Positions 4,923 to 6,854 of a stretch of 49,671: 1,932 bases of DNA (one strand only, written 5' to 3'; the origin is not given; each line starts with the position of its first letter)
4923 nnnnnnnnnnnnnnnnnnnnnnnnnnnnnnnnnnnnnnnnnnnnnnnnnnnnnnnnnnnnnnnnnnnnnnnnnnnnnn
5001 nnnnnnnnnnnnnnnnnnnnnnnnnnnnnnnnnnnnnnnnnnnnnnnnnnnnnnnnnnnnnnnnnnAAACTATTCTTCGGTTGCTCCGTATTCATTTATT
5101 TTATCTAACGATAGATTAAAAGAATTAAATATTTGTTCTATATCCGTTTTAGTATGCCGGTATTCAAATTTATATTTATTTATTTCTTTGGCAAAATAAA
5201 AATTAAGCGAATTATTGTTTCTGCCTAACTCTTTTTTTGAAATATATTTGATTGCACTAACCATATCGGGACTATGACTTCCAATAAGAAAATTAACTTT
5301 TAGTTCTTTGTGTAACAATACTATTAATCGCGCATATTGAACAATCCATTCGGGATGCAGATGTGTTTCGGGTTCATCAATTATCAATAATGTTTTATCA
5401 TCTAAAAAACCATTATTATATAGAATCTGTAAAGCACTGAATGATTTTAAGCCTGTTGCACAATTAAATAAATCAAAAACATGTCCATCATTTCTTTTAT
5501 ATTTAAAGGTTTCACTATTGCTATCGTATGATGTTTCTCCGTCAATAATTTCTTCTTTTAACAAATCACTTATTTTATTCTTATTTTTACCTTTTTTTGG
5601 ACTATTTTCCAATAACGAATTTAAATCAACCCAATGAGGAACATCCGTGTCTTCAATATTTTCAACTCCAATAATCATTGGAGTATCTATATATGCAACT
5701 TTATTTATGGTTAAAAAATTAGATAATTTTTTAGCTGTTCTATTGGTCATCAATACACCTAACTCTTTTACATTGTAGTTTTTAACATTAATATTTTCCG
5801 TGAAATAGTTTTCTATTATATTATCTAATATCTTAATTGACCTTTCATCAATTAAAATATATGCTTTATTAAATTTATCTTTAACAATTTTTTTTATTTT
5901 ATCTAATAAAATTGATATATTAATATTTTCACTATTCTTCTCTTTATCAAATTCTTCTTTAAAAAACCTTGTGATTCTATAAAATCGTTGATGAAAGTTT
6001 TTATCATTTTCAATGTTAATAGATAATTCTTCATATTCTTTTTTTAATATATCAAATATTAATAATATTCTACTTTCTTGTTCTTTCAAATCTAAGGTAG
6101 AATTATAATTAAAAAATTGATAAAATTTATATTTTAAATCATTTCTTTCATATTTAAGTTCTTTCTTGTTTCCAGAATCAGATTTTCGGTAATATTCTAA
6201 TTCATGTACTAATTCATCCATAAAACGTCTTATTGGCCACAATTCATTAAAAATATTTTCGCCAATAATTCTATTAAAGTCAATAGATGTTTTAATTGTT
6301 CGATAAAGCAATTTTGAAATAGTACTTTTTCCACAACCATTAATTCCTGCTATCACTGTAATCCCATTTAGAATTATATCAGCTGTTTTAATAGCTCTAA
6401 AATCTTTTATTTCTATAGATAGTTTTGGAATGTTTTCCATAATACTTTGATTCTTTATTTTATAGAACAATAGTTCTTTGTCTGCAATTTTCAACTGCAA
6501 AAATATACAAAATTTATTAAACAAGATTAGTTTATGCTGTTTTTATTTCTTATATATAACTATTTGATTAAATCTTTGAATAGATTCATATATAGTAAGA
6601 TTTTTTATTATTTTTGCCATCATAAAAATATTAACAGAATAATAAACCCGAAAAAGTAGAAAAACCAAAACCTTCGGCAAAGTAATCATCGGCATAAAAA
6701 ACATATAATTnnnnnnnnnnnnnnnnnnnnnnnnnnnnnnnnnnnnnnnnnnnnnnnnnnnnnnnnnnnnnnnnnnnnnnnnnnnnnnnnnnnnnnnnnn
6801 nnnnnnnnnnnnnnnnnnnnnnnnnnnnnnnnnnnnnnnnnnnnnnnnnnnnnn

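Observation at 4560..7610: AT-rich three-gene islet: split-Walker ABC ATPase + coupled 168-aa PD-(D/E)xK-like protein, divergent from a degenerate SIR2-like gene - candidate undescribed conflict/anti-phage system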

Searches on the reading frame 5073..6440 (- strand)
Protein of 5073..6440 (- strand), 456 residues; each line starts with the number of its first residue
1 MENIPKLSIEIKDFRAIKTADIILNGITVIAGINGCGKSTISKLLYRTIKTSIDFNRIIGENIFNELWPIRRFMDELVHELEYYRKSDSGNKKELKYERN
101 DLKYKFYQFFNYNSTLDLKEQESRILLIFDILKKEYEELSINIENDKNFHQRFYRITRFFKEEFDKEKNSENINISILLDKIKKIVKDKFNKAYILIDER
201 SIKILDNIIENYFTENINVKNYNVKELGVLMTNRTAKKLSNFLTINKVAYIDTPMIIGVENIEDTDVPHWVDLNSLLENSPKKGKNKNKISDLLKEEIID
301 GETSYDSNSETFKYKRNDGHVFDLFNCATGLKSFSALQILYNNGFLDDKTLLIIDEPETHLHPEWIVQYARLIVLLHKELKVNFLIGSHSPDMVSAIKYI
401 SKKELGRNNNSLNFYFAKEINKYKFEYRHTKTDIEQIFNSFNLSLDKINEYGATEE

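Call 3: search_protein_families(library=pfam, proteins=[window:5073-6440:-], max_evalue=1)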
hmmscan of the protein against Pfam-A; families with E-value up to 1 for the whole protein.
window:5073-6440:- (456 aa): 12 families
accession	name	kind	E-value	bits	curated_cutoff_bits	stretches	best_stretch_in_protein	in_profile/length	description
PF13175.12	AAA_15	-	2.3e-11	44.4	32.1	1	8-394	5-374/374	AAA ATPase domain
PF13304.12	AAA_21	-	9.9e-09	36.1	27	1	286-392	196-301/304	AAA domain, putative AbiEii toxin, Type IV TA system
PF02463.25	SMC_N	-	1.9e-05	24.6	40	1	8-42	4-41/220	RecF/RecN/SMC N terminal domain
PF11398.14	DUF2813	-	0.00012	22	21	1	350-415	285-346/372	Protein of unknown function (DUF2813)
PF00005.33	ABC_tran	-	0.0011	20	25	1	26-53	12-39/137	ABC transporter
PF13238.12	AAA_18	-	0.0075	17.2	29.4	1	29-68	2-41/128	AAA domain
PF13555.12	AAA_29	-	0.013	15.6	27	1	14-41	12-38/61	P-loop containing region of AAA domain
PF13401.12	AAA_22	-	0.035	14.9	27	0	26-52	6-32/130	AAA domain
PF24883.2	NPHP3_N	-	0.05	14.2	24.8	1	26-51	23-48/164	Nephrocystin 3, N-terminal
PF00931.28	NB-ARC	-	0.063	13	23.5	0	27-142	20-56/248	NB-ARC domain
PF13173.12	AAA_14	-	0.19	12.2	27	1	26-50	3-27/129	AAA domain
PF01443.25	Viral_helicase1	-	0.22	11.8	21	1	28-49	1-25/228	Viral superfamily 1 RNA helicase core domain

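Call 4: search_protein_families(library=padloc, proteins=[window:5073-6440:-], max_evalue=1)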
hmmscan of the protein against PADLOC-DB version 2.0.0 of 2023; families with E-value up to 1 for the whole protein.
window:5073-6440:- (456 aa): 94 families (the best 25 are shown)
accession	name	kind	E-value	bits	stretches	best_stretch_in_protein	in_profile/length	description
PDLC04214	HEC-02A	-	1.3e-27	95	2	270-404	158-292/338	-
PDLC03878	NsnB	-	2.4e-18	65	1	8-437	4-316/345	-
PDLC04146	HEC-02B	-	3e-18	64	2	269-418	158-305/344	-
PDLC04213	HEC-02A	-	2.2e-17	61.6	2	271-414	154-291/337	-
PDLC00094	GajA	-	1.4e-12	44.9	2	348-413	300-361/569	AAA ATPase domain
PDLC02358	Old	-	2.8e-12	44.2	2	348-442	284-377/578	Old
PDLC04033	PD-T4-4_A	-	3.6e-12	44.2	1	9-394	3-370/460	-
PDLC00273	PtuA1|PtuA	-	3.9e-12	43.9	1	266-397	148-272/375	AAA ATPase domain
PDLC00290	PtuA1|PtuA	-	4.1e-12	44.2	2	347-401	268-320/414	AAA ATPase domain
PDLC02980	AriA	-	1.1e-11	43.3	1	27-393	1-302/304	-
PDLC00271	PtuA1|PtuA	-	1.8e-11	42.2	2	346-399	276-327/421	AAA ATPase domain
PDLC02913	ATPase_I-A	-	2.1e-11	41.6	2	349-406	364-419/508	-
PDLC00070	GajA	-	2.7e-11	40.8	2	317-405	289-348/596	AAA ATPase domain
PDLC00283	PtuA1|PtuA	-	3.7e-11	40.8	2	315-398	265-348/448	AAA ATPase domain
PDLC00296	PtuA1|PtuA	-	4.4e-11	40.2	1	329-399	315-385/507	AAA ATPase domain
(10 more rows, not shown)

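Call 5: search_protein_families(library=ncbifam, proteins=[window:5073-6440:-], max_evalue=1)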
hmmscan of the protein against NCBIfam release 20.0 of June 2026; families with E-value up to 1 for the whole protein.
window:5073-6440:- (456 aa): 28 families (the best 25 are shown)
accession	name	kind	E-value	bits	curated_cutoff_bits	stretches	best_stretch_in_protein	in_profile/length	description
NF041760.1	PtuA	equivalog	3.3e-08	32.9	500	2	351-407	379-433/524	retron Ec78 anti-phage system effector ATPase PtuA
NF047739.1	antiphage_MADS3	equivalog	9.5e-06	25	420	1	8-41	4-37/427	methylation-associated defense system AAA family ATPase MAD3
NF010157.0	PRK13636.1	equivalog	0.00013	21.2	463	1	349-395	160-206/285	cobalt transporter ATP-binding subunit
NF002572.0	PRK02224.1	equivalog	0.00044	18.6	1087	1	9-41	6-39/888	DNA double-strand break repair ATPase Rad50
NF041035.1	Rad50_Halo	equivalog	0.00061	18.3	1000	1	9-41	6-39/883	DNA double-strand break repair ATPase Rad50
NF040873.1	AztA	equivalog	0.00081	19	220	1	22-45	15-38/191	zinc ABC transporter ATP-binding protein AztA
TIGR03522.1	GldA_ABC_ATP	equivalog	0.00093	18.7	402.6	1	343-382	146-185/301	gliding motility-associated ABC transporter ATP-binding subunit GldA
TIGR00972.1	3a0107s01c2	equivalog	0.001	18.5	343.2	1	7-65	7-66/248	phosphate ABC transporter ATP-binding protein PstB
TIGR02857.1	CydD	equivalog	0.0028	16.7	435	0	26-52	349-375/529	thiol reductant ABC exporter subunit CydD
NF008409.0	PRK11231.1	equivalog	0.0046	16.3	375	1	25-51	28-54/255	Fe(3+) dicitrate ABC transporter ATP-binding protein FecE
TIGR01186.1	proV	subfamily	0.0064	15.6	326.6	1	25-65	19-59/363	betaine/proline/choline family ABC transporter ATP-binding protein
TIGR04520.1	ECF_ATPase_1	equivalog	0.0095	15.4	315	1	28-53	31-56/269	energy-coupling factor transporter ATPase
TIGR02211.1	LolD_lipo_ex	equivalog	0.011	15.2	307.75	1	347-398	158-209/221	lipoprotein-releasing ABC transporter ATP-binding protein LolD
TIGR03410.1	urea_trans_UrtE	equivalog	0.018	14.5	285.8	0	24-54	25-55/230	urea ABC transporter ATP-binding subunit UrtE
TIGR01978.1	sufC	equivalog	0.034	13.5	212.8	1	4-53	3-54/243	Fe-S cluster assembly ATPase SufC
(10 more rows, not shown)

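Call 6: search_protein_families(library=phrogs, proteins=[window:5073-6440:-], max_evalue=1)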
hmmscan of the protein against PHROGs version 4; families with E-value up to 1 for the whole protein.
window:5073-6440:- (456 aa): 11 families
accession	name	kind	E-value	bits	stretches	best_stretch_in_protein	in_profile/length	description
phrog_14430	-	unknown function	5.2e-30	106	1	6-414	2-402/444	-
phrog_4747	-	unknown function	1.7e-14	54.8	2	8-41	5-38/610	-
phrog_3940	-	unknown function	2e-11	44.4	1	7-424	6-323/537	-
phrog_8066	-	unknown function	4.2e-07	30.2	1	345-395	380-430/522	-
phrog_8323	-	unknown function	2.7e-06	27.2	1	352-407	325-378/623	-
phrog_293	-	moron, auxiliary metabolic gene and host takeover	1.1e-05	24.6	2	27-51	165-189/1058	ABC transporter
phrog_7507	-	unknown function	8.5e-05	23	0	89-395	140-451/483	-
phrog_19212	-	unknown function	0.00084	19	1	347-398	358-413/550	-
phrog_21263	-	unknown function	0.038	13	1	19-54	625-661/940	-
phrog_20854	-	unknown function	0.049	15.2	1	406-450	17-59/73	-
phrog_2392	-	moron, auxiliary metabolic gene and host takeover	0.056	12.7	1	28-50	510-532/726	ABC transporter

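Call 34: find_related_loci(query=window:5073-6440:-, collection=genome_contigs, flank=6000)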
Query window:5073-6440:- (456 aa) in genome_contigs; peptide patterns used: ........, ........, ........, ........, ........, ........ (x = any residue, [..] = any of these).
382 stretches matched a pattern; 6 encode a relative of the query (tblastn E <= 1e-3); 6 distinct loci.
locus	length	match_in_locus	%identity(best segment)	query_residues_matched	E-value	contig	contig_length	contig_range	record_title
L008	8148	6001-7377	62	1-456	0e+0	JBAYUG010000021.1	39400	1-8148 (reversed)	MAG: Candidatus Kapaibacterium sp. isolate SO_2016_LW3_3 scaffold01537_LW162_2016, whole genome shotgun sequence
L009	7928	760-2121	63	1-456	0e+0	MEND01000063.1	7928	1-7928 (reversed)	MAG: Bacteroidetes bacterium GWA2_31_9 gwa2_scaffold_15502, whole genome shotgun sequence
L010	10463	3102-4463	60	1-456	2e-166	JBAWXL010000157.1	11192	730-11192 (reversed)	MAG: Bacteroidota bacterium isolate ELA062 MAG062_157, whole genome shotgun sequence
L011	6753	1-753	67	208-456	2e-108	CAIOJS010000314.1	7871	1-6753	uncultured bacterium isolate AlinenLipids_bin-6511 genome assembly, contig: bin-6511:314/558, whole genome shotgun seque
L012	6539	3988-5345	53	1-456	3e-99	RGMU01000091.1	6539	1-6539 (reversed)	MAG: Chitinophagia bacterium isolate WB8_1A_246 contig_100_90, whole genome shotgun sequence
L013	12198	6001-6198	35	351-411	2e-5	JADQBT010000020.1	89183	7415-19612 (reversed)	MAG: Halanaerobiales bacterium isolate Soudan_29 NODE_152_length_89183_cov_32.712436, whole genome shotgun sequence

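Call 41: search_solved_structures(query=window:5073-6440:-, max_evalue=0.01)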
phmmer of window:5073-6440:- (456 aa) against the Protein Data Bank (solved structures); distinct sequences matched with E-value up to 0.01: 12.
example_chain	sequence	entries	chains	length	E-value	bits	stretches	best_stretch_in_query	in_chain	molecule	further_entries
9kjx_B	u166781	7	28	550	4.8e-06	29.1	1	340-410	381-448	AAA family ATPase | Retron I-A effector PtuA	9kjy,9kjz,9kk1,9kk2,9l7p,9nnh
9u9y_A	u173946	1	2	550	6.6e-06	28.6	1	340-410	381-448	AAA family ATPase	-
9nnk_C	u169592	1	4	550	6.7e-06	28.6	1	317-410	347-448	Retreon I-A effector PtuA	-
22bu_B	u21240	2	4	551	8.5e-06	28.3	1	342-414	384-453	AAA family ATPase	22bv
9nnb_C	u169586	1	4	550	1.3e-05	27.7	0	340-410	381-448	Retron I-A effector PtuA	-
9vkz_A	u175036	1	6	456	1.3e-05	27.6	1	340-409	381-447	Retron Ec78 probable ATPase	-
9vh1_D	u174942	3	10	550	1.5e-05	27.5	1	340-411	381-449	Retron Ec78 probable ATPase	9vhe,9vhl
22et_E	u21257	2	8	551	0.00011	24.6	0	342-414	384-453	PtuA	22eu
6p74_A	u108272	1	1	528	0.00017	24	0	9-44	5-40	Putative ATP-dependent endonuclease of the OLD family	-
8ee4_A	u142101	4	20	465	0.00019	23.8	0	340-410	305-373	PtuA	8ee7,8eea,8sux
3gfo_A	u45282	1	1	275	0.0026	20.1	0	348-395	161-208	Cobalt import ATP-binding protein cbiO 1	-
9e8z_C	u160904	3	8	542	0.0032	19.8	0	346-397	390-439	Retron Ec83 probable ATPase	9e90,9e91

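Call 53: search_dna_similar(query=window:5073-6440:-, collection=phages, mode=protein, max_evalue=0.00001, max_rows=15)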
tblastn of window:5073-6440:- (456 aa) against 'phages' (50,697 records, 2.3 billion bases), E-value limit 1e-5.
Records with a match: 1; places in all: 1; records where one place covers at least 80% of the query: 0.
Best place of each record, by identity: <60% 1.
By first word of the organism name: Bacteriophage 1.
By host as written in the record: - 1.
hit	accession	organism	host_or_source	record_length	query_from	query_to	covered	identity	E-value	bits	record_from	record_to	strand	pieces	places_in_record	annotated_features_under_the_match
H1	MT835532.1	Bacteriophage sp.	human fecal samples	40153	225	438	47%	30.9%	1e-19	99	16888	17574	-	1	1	record has no annotation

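Call 55: get_annotated_region(hit=H1, flank=6000)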
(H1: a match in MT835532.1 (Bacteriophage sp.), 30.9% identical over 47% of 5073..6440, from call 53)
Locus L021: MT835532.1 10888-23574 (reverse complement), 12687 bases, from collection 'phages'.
description: UNVERIFIED: Bacteriophage sp. clone scaffold_111 genomic sequence.
organism: Bacteriophage sp. (NCBI taxid 38018)
taxonomy: Viruses
host: -; source: human fecal samples; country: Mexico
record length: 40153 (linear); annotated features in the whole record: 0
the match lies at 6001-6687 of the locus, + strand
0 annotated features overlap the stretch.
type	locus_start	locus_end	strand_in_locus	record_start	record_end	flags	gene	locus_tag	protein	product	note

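Call 85: search_protein_families(library=pfam, proteins=[L008:3540-4496:+, L008:4518-5756:+, L009:2675-3181:+, L009:3461-5935:-, L010:1976-2830:+, L010:5407-5937:+, L011:1553-2431:-, L011:2427-4361:-, L021:6740-7309:+, L021:5437-6744:+], max_evalue=0.001)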
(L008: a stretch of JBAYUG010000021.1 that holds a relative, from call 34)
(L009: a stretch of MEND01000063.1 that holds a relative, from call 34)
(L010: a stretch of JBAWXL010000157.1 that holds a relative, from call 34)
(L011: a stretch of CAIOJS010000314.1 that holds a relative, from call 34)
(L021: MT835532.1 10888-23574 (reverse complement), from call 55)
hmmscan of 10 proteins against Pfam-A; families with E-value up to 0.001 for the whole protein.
L008:3540-4496:+ (319 aa): 0 families

L008:4518-5756:+ (413 aa): 0 families

L009:2675-3181:+ (169 aa): 1 family
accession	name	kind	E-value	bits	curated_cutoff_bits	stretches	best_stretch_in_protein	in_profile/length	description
PF11136.13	DUF2889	-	1e-16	61.7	25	1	44-119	42-116/123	Protein of unknown function (DUF2889)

L009:3461-5935:- (825 aa): 5 families
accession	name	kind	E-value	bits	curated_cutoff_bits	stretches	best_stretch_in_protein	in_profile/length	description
PF14905.12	OMP_b-brl_3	-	1.6e-91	307.9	27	1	395-803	1-408/408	Outer membrane protein beta-barrel family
PF00593.30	TonB_dep_Rec_b-barrel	-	1.1e-13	52.3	27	1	320-730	55-377/436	TonB dependent receptor-like, beta-barrel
PF13620.12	CarboxypepD_reg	-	2.3e-10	41.1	32.3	1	43-122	1-78/82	Carboxypeptidase regulatory-like domain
PF13715.12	CarbopepD_reg_2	-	5.6e-08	33.1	32.2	1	44-107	1-59/88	CarboxypepD_reg-like domain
PF07715.20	Plug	-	4e-07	31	23.9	1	166-241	22-107/107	TonB-dependent Receptor Plug Domain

L010:1976-2830:+ (285 aa): 1 family
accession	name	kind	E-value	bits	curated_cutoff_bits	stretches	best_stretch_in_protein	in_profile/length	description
PF20619.3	DUF6804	-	7.1e-16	58.6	27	1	7-93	3-89/91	Family of unknown function (DUF6804)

L010:5407-5937:+ (177 aa): 1 family
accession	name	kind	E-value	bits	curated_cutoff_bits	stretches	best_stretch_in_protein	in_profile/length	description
PF01257.25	2Fe-2S_thioredx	-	2.1e-56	190.3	24.8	1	19-164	2-144/145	Thioredoxin-like [2Fe-2S] ferredoxin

L011:1553-2431:- (293 aa): 2 families
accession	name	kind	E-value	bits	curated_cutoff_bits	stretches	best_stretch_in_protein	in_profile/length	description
PF00781.29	DAGK_cat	-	2.4e-31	108.4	23.6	1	7-128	1-124/125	Diacylglycerol kinase catalytic domain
PF19279.4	YegS_C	-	8.1e-19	68.3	27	1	139-292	4-157/158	YegS C-terminal NAD kinase beta sandwich-like domain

L011:2427-4361:- (645 aa): 1 family
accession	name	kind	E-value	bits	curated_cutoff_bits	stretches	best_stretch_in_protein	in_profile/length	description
PF00884.28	Sulfatase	-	1.7e-33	116.7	25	1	272-547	2-299/301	Sulfatase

L021:6740-7309:+ (190 aa): 0 families

L021:5437-6744:+ (436 aa): 5 families
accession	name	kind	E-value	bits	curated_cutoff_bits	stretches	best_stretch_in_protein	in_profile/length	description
PF13175.12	AAA_15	-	1.1e-17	65.2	32.1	1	2-376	5-374/374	AAA ATPase domain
PF13304.12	AAA_21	-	2.7e-15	57.7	27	1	21-377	1-304/304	AAA domain, putative AbiEii toxin, Type IV TA system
PF02463.25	SMC_N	-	0.00014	21.8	40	0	18-384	22-210/220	RecF/RecN/SMC N terminal domain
PF05272.17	VapE-like_dom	-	0.00019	21.4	25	1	8-65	40-93/217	Virulence-associated protein E-like domain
PF13555.12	AAA_29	-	0.00063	19.9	27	0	12-35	13-38/61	P-loop containing region of AAA domain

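Call 93: find_related_loci(query=A4, collection=viral_contigs, flank=6000)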
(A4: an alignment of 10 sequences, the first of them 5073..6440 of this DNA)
Query A4 (456 aa) in viral_contigs; peptide patterns used: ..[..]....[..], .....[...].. (x = any residue, [..] = any of these).
600 stretches matched a pattern (row limit reached: there are more); 2 encode a relative of the query (tblastn E <= 1e-3); 2 distinct loci.
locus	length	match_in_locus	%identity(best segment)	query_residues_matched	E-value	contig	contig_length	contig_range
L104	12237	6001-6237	31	318-397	2e-8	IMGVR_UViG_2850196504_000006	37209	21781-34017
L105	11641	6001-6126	38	350-391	3e-6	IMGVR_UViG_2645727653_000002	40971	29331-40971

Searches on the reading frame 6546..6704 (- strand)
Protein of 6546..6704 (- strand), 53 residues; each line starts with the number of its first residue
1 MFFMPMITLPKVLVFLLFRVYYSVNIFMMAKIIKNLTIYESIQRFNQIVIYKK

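Call 94: search_protein_families(library=pfam, proteins=[window:6546-6704:-], max_evalue=0.001)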
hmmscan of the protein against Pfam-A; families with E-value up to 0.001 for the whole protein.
window:6546-6704:- (53 aa): 0 families
